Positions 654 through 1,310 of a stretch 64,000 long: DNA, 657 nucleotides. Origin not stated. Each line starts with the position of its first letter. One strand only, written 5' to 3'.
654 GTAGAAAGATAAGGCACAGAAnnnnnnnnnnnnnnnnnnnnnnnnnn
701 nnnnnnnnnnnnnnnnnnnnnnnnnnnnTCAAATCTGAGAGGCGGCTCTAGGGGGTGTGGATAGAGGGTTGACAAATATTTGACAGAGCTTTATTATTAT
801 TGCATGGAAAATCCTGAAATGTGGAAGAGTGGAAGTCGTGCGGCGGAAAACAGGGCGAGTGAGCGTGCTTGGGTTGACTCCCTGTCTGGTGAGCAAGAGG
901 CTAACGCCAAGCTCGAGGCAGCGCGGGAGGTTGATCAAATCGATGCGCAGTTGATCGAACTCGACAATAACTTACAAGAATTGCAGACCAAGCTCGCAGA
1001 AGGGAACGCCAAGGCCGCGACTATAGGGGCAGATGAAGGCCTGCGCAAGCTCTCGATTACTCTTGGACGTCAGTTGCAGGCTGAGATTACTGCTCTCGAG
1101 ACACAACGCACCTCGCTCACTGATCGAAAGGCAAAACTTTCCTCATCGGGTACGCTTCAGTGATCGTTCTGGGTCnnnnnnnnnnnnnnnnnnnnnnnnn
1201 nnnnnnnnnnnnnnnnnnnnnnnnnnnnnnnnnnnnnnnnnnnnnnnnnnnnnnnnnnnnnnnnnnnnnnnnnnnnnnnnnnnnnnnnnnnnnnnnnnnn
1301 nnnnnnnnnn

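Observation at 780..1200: prfB lacks the canonical +1 frameshift site but is preceded in the SAME frame by a UGA-terminated ORF ending 12 nt upstream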

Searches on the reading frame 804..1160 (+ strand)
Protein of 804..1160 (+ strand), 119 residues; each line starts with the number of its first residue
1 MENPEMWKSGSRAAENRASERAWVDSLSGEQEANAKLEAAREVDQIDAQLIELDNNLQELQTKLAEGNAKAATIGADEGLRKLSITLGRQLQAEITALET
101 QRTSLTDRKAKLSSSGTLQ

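Call 6: search_protein_families(library=pfam, proteins=[window:804-1160:+], max_evalue=1)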
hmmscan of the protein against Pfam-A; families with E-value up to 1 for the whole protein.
window:804-1160:+ (119 aa): 14 families
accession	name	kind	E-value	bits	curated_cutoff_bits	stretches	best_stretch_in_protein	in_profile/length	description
PF16326.10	ABC_tran_CTD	-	0.0081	16.8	32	1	40-68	7-35/69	ABC transporter C-terminal domain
PF07820.17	TraC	-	0.04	14.7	27.7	1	43-74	4-35/88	TraC-like protein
PF23991.1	DUF7310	-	0.067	14.1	40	1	17-64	6-53/83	Coiled-coil region of unknown function (DUF7310)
PF15456.11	Uds1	-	0.071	13.8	28.8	1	22-66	70-114/123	Up-regulated During Septation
PF13600.11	DUF4140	-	0.086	13.7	27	0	26-72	51-96/98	N-terminal domain of unknown function (DUF4140)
PF16526.10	CLZ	-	0.096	13.5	26.7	1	37-65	20-48/71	C-terminal leucine zipper domain of cyclic nucleotide-gated channels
PF24922.1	ACBP4_C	-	0.12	13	31.2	1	25-108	17-98/105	Acyl-CoA-binding domain-containing protein 4-6, C-terminal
PF13863.11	DUF4200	-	0.13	13.1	29.7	1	30-66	69-105/119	Domain of unknown function (DUF4200)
PF08286.16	Spc24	-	0.13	12.9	25.3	1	34-73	4-43/109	Spc24 subunit of Ndc80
PF03961.19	FapA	-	0.13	12.3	31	1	36-113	144-230/272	Flagellar Assembly Protein A beta solenoid domain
PF04977.20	DivIC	-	0.15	12.4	28.9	0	90-113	28-51/80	Septum formation initiator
PF00435.27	Spectrin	-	0.2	12.6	29.9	0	89-116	44-71/105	Spectrin repeat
PF04102.17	SlyX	-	0.45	11.6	30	0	38-68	28-58/67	SlyX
PF08946.15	Osmo_CC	-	0.46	11.2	24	0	91-108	24-41/46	Osmosensory transporter coiled coil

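Call 7: search_protein_families(library=ncbifam, proteins=[window:804-1160:+], max_evalue=1)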
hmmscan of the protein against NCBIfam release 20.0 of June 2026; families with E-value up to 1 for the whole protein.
window:804-1160:+ (119 aa): 4 families
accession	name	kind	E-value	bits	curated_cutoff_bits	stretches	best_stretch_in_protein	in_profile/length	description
NF038025.1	dapto_LiaX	exception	0.0024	16.7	350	1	31-113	75-161/512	daptomycin-sensing surface protein LiaX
TIGR04523.1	Mplasa_alph_rch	subfamily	0.033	12.1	270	1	31-68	263-301/745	helix-rich protein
NF045780.1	TrlF_fam_ATP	equivalog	0.22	10.2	350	1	26-113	455-664/944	TrlF family AAA-like ATPase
TIGR04211.1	SH3_and_anchor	equivalog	0.57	9.7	65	0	27-112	58-144/198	TIGR04211 family SH3 domain-containing protein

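Call 8: find_homologous_proteins(query=window:804-1160:+, max_evalue=0.01)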
Query window:804-1160:+ (119 aa): 1 proteins with E <= 0.01 among 27 candidates.
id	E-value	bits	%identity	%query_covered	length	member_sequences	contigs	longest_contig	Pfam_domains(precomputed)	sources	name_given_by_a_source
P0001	1.7e-60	219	100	96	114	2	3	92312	-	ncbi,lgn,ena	-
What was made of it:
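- Tried and rejected: The single-sequence search with the window's upstream ORF found only itself (call 8).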

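Call 10: find_encoding_contigs(protein=P0001, flank=4000)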
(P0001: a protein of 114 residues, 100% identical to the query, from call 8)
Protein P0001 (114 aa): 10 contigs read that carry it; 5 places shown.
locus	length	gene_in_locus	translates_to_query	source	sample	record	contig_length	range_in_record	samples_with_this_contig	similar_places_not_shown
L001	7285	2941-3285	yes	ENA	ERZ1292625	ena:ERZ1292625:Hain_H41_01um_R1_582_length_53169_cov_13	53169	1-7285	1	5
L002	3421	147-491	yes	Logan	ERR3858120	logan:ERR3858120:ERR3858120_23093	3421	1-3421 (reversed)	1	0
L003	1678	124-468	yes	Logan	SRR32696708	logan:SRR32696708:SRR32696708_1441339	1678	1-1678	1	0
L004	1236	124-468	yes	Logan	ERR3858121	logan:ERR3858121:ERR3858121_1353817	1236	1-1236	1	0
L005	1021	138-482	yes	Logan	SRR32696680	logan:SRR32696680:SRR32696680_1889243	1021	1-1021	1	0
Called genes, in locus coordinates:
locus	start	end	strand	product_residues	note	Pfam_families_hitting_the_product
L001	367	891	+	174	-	-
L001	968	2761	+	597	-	-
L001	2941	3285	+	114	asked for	-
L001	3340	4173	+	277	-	PF03462:PCRF, PF00472:RF-1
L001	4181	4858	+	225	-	PF02463:SMC_N (faint), PF00005:ABC_tran, PF13304:AAA_21 (faint)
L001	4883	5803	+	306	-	PF18075:FtsX_ECD, PF02687:FtsX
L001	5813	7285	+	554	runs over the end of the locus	-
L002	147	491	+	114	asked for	-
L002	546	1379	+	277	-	PF03462:PCRF, PF00472:RF-1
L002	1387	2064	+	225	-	PF02463:SMC_N (faint), PF00005:ABC_tran, PF13304:AAA_21 (faint)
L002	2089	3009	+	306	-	PF18075:FtsX_ECD, PF02687:FtsX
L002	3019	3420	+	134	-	?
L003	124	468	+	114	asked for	-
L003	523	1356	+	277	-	PF03462:PCRF, PF00472:RF-1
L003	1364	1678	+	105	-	?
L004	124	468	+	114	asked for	-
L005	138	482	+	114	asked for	-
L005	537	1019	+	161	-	?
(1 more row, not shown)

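Call 11: list_cluster_members(proteins=[P0001])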
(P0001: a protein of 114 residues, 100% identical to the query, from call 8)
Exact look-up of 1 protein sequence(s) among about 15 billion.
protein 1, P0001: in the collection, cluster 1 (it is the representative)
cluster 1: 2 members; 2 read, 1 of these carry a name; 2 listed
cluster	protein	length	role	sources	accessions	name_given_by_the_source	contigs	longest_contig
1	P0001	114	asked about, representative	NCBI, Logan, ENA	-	-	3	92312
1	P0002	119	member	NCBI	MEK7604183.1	MAG: hypothetical protein AAB442_00020 [Patescibacteria group bacterium]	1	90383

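Call 26: find_homologous_proteins(query=A1, max_evalue=0.01)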
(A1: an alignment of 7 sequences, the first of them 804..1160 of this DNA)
Query A1 (7 sequences) (119 aa, profile of the alignment): 8 proteins with E <= 0.01 among 2272 candidates.
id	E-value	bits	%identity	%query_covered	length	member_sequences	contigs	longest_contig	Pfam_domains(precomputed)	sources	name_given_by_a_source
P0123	1.4e-22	98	24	34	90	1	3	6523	-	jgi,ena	-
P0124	3.2e-22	97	29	41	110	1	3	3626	-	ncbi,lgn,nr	ncbi:MAG TPA: hypothetical protein VFP46_02765 [Candidatus Paceibacterota bacterium]|nr:hypothetical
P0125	5.3e-20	90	24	69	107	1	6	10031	-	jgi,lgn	-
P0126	2.3e-19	88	64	9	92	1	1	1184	-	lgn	-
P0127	2.6e-18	84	56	8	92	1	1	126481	-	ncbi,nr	ncbi:MAG: hypothetical protein PHV99_02225 [Candidatus Pacebacteria bacterium]|nr:hypothetical prote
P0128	2.8e-18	84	29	48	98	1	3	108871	-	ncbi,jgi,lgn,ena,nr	ncbi:MAG TPA: hypothetical protein VMV50_00980 [Candidatus Paceibacterota bacterium]|nr:hypothetical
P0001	8.6e-17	80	100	96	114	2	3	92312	-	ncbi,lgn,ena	-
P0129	7.6e-6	44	-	-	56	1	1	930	-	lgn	-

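Call 27: find_encoding_contigs(protein=P0127, flank=2500, max_places=3)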
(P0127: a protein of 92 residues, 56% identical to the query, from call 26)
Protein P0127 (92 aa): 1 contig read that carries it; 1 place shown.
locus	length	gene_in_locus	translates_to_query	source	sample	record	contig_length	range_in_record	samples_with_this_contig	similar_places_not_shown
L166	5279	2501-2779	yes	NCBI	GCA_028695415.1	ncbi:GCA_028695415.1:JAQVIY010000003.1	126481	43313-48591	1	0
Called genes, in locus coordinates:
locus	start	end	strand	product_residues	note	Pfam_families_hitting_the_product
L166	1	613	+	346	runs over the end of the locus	PF00403:HMA, PF13386:DsbD_2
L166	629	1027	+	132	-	PF13473:Cupredoxin_1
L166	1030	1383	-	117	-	PF01050:MannoseP_isomer, PF07883:Cupin_2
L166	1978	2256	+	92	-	-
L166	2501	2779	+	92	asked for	-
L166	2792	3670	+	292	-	PF03462:PCRF, PF00472:RF-1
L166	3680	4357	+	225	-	PF00005:ABC_tran, PF02463:SMC_N (faint), PF13304:AAA_21 (faint)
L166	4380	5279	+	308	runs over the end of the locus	PF18075:FtsX_ECD, PF02687:FtsX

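Call 28: find_encoding_contigs(protein=P0126, flank=2500, max_places=3)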
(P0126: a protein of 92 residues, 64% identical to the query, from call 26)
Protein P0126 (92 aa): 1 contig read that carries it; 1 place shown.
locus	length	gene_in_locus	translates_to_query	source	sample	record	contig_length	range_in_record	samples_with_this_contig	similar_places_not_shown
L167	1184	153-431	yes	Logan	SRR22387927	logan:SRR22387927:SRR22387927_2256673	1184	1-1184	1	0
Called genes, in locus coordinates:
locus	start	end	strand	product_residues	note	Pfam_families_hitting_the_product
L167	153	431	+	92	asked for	-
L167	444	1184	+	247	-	?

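Call 29: find_encoding_contigs(protein=P0129, flank=2500, max_places=3)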
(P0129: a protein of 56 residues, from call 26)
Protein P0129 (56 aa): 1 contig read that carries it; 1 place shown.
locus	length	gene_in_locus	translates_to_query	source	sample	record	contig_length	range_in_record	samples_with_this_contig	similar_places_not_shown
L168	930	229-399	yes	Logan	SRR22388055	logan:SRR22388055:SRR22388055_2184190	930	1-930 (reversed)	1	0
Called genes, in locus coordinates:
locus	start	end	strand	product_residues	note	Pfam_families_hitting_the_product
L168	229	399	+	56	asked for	-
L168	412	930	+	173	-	?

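Call 30: find_encoding_contigs(protein=P0125, flank=2500, max_places=6)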
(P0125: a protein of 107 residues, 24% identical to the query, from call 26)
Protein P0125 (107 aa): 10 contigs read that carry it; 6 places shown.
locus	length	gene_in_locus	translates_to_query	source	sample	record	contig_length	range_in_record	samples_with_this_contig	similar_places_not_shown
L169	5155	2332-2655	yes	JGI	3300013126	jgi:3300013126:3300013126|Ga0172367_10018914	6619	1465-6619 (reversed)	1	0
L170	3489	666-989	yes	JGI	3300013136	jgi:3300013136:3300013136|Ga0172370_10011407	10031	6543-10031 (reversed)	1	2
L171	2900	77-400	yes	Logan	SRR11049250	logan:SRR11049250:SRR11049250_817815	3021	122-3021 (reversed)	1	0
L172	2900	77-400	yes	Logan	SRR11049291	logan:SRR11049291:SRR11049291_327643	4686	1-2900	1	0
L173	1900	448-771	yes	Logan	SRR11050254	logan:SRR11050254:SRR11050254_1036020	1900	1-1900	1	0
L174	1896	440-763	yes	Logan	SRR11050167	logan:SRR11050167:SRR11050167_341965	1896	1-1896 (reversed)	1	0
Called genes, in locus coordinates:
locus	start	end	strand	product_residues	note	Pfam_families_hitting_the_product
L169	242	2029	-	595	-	-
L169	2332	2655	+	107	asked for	-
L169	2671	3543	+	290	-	PF03462:PCRF, PF00472:RF-1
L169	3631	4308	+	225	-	PF00005:ABC_tran, PF02463:SMC_N (faint), PF13304:AAA_21 (faint)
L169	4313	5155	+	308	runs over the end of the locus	PF18075:FtsX_ECD, PF02687:FtsX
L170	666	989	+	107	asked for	-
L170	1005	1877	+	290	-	PF03462:PCRF, PF00472:RF-1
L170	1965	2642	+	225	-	PF00005:ABC_tran, PF02463:SMC_N (faint), PF13304:AAA_21 (faint)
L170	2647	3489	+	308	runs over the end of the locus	PF18075:FtsX_ECD, PF02687:FtsX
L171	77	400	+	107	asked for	-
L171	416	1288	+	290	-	PF03462:PCRF, PF00472:RF-1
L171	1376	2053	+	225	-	PF00005:ABC_tran, PF02463:SMC_N (faint), PF13304:AAA_21 (faint)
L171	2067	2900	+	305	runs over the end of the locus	PF18075:FtsX_ECD, PF02687:FtsX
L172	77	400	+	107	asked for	-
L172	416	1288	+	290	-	PF03462:PCRF, PF00472:RF-1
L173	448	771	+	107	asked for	-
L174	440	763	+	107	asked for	-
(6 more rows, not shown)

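Call 47: predict_structure(alignment_id=A2)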
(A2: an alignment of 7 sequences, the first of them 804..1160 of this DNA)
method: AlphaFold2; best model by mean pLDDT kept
length: 119 residues; sequences in the alignment: 7
mean_pLDDT: 83.5   pTM: 0.60
mean pLDDT of the five models: 83.5, 80.4, 80.3, 78.8, 78.3
residues with pLDDT >= 90: 50; 70-90: 52; 50-70: 13; < 50: 4
segments of 3 or more residues with pLDDT < 50: 1-3
pLDDT, mean of each block of 10 residues (from residue 1): 51 74 83 86 93 95 90 82 89 94 92 71
secondary structure, 60 per line:
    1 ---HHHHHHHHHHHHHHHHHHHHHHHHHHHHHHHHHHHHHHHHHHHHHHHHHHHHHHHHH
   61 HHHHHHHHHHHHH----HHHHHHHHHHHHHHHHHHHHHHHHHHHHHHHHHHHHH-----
elements in order: H4-73 H78-114
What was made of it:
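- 804..1163 (+): Upstream ORF, 119 aa plus a TGA stop. It belongs to a small new family of helical-hairpin proteins found only immediately upstream of prfB. The AF2 model has helices 4-73 and 78-114 with pLDDT 83.5 (call 47).
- The AF2 model is a helical hairpin (call 47). The upstream ORF is helical, as RF2 domain 1 is (call 47).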

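Call 49: search_protein_representatives(alignment_id=A2)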
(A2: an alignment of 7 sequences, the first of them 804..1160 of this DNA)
Query: 7 sequences, 100 profile positions. Proteins with E-value up to 0.001 (for the whole library): 13; up to 1e-10: 4; up to 1e-30: 0. The best 13 are listed.
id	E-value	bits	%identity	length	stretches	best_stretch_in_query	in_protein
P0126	2.7e-30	121.2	-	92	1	1-88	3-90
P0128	1.0e-23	100.1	-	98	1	1-97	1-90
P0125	7.2e-23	97.4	-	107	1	1-88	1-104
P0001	2.5e-17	79.6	-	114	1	8-100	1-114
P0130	1.5e-09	54.7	-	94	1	7-87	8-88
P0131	2.7e-07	47.4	-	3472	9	28-94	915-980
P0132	6.7e-07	46.1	-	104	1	1-89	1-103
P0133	9.8e-07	45.6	-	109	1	6-89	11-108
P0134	2.9e-06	44.1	-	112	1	3-98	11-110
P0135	3.1e-04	37.6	-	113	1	2-97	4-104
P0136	4.7e-04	37.0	-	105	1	6-97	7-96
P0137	4.9e-04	36.9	-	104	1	6-89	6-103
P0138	5.3e-04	36.8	-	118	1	6-98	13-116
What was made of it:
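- On Programmed stop-codon readthrough: No naturally stop-free fused homologue was found in 5.8e9 or 1.84e9 proteins (calls 26, 49).
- Profile searches of 5.8e9 and 1.84e9 proteins return only proteins of 56-118 aa with no PCRF domain, plus one 3472-aa protein matched on 66 residues that I take to be spurious (calls 26, 49). The prfB ATG is kept in all 16 loci, and no naturally fused homologue exists in either protein database (calls 26, 49).
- Tried and rejected: Natural fusion proteins joining the upstream ORF to RF2: none found in the word-indexed search of 5.8e9 proteins or the exhaustive search of 1.84e9 proteins (calls 26, 49).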

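Call 51: fold_search(model_id=the predicted structure, library=pdb)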
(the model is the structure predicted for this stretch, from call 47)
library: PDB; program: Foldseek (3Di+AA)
matches with E <= 10: 630; with E <= 0.001: 0
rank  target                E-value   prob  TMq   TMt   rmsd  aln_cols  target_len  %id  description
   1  3na7                  1.4e-01  0.91  0.41  0.25   5.1        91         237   19  2.2 Angstrom Structure of the HP0958 Protein from Helicobacter pylori CCUG 17874 (released 2010-09-22)
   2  8inl                  2.9e-01  1.00  0.63  0.12   1.3        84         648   21  LSD1 in complex with S2172 (released 2024-03-13)
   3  8gmh_C                3.1e-01  0.66  0.39  0.36   5.8       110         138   19  Crystal Structure of the ternary complex of TelA-LXG, LapA3, and LapA4 (released 2024-01-10)
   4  4dci_A                3.3e-01  0.66  0.35  0.30   5.2        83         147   22  Crystal structure of unknown funciton protein from Synechococcus sp. WH 8102 (released 2012-02-01)
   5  8gmh_E                3.3e-01  0.60  0.37  0.33   5.8       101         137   20  Crystal Structure of the ternary complex of TelA-LXG, LapA3, and LapA4 (released 2024-01-10)
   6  6jqa_D                3.5e-01  1.00  0.55  0.79   1.4        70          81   13  Crystal structure of phyllogen, a phyllody inducing effector protein of phytoplasma. (released 2019-05-15)
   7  6kgo                  3.5e-01  1.00  0.69  0.14   1.7        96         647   21  LSD1-S2157 five-membered ring adduct model (released 2020-03-25)
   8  4whe                  3.5e-01  1.00  0.63  0.55   2.0        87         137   18  Crystal structure of E. coli phage shock protein A (PspA 1-144) (released 2015-09-02)
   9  7vqu                  3.5e-01  0.77  0.42  0.10   5.9        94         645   20  Crystal structure of LSD1 in complex with compound S1427 (released 2022-06-01)
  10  5l3b_A                3.5e-01  0.75  0.41  0.10   6.4        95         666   19  Human LSD1/CoREST: LSD1 D556G mutation (released 2016-05-04)
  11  5h6r_A                3.5e-01  0.63  0.39  0.10   5.9        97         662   18  Crystal structure of LSD1-CoREST in complex with peptide 13 (released 2017-04-12)
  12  8dzz_A                3.7e-01  0.95  0.54  0.04   5.0       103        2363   17  Cryo-EM structure of chi dynein bound to Lis1 (released 2023-08-30)
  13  6k3e_A                3.7e-01  0.72  0.41  0.10   6.3        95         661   19  LSD1/Co-Rest structure with an inhibitor (released 2020-05-20)
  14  8cwy_B                4.5e-01  0.66  0.38  0.53   4.6        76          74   21  Accurate computational design of genetically encoded 3D protein crystals (released 2023-11-01)
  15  4bay_A                4.8e-01  0.66  0.41  0.10   6.3        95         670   19  Phosphomimetic mutant of LSD1-8a splicing variant in complex with CoREST (released 2013-11-27)
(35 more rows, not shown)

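Call 52: find_encoding_contigs(protein=P0135, flank=1500, max_places=2)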
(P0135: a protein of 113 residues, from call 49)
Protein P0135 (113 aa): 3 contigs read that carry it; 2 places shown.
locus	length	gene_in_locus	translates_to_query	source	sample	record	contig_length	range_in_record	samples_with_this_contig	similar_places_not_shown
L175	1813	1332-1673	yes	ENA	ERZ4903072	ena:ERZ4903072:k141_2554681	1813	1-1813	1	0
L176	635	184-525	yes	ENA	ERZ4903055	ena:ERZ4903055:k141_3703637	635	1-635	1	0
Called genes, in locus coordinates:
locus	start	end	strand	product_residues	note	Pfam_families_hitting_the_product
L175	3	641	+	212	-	?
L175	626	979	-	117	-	PF01050:MannoseP_isomer, PF07883:Cupin_2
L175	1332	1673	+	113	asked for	-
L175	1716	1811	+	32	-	?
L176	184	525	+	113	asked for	-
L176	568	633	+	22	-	?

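Call 53: find_encoding_contigs(protein=P0132, flank=1500, max_places=2)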
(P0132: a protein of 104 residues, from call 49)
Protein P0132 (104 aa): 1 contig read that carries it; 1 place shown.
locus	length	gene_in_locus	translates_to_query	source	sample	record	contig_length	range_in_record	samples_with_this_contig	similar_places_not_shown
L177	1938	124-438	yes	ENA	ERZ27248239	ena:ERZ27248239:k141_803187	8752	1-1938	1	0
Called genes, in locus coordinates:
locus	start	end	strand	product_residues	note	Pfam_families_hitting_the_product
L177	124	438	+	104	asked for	-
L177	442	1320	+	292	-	PF03462:PCRF, PF00472:RF-1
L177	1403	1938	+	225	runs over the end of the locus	PF00005:ABC_tran, PF02463:SMC_N (faint), PF13175:AAA_15 (faint), PF13304:AAA_21 (faint)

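Call 54: find_encoding_contigs(protein=P0134, flank=1500, max_places=2)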
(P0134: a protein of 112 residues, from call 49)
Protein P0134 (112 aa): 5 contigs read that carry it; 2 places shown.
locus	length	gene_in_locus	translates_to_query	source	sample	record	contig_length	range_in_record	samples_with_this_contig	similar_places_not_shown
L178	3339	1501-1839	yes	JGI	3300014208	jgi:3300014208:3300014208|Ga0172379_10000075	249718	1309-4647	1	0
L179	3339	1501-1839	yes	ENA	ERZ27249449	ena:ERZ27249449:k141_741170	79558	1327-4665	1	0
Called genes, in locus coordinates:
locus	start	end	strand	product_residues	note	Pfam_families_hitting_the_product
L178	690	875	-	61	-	-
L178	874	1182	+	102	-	-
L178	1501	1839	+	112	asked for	-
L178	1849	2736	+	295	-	PF03462:PCRF, PF00472:RF-1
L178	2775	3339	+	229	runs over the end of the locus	PF00005:ABC_tran, PF02463:SMC_N (faint), PF13175:AAA_15 (faint), PF13304:AAA_21 (faint)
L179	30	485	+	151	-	-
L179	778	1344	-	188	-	PF00293:NUDIX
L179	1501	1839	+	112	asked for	-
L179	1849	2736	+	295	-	PF03462:PCRF, PF00472:RF-1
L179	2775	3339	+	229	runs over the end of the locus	PF00005:ABC_tran, PF02463:SMC_N (weak), PF13175:AAA_15 (faint), PF13304:AAA_21 (faint)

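Call 55: find_encoding_contigs(protein=P0136, flank=1500, max_places=2)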
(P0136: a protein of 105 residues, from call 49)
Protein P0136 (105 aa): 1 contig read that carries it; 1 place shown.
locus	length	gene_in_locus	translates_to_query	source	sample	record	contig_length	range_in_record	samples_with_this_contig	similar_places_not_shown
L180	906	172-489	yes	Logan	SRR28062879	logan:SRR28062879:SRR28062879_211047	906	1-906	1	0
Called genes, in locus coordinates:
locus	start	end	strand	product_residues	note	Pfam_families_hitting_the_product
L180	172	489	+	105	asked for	-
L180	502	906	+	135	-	?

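Call 56: find_encoding_contigs(protein=P0138, flank=1500, max_places=2)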
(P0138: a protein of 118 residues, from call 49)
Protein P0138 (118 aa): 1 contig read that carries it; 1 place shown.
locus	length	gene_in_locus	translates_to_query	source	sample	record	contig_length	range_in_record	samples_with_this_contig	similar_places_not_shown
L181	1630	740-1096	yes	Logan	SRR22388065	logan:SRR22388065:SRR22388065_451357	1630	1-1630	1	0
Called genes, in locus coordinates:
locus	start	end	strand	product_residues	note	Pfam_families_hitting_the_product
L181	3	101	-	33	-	?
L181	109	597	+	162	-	-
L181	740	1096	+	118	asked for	-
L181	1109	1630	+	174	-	?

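Call 57: find_encoding_contigs(protein=P0130, flank=1500, max_places=2)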
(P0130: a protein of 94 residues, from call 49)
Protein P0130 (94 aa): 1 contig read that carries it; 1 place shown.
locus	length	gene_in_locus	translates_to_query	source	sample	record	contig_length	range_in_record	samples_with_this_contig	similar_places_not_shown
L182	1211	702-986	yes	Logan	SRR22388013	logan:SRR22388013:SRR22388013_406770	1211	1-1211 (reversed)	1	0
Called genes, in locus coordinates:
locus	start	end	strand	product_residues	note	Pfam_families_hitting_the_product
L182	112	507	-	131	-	PF00293:NUDIX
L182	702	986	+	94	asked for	-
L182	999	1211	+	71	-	?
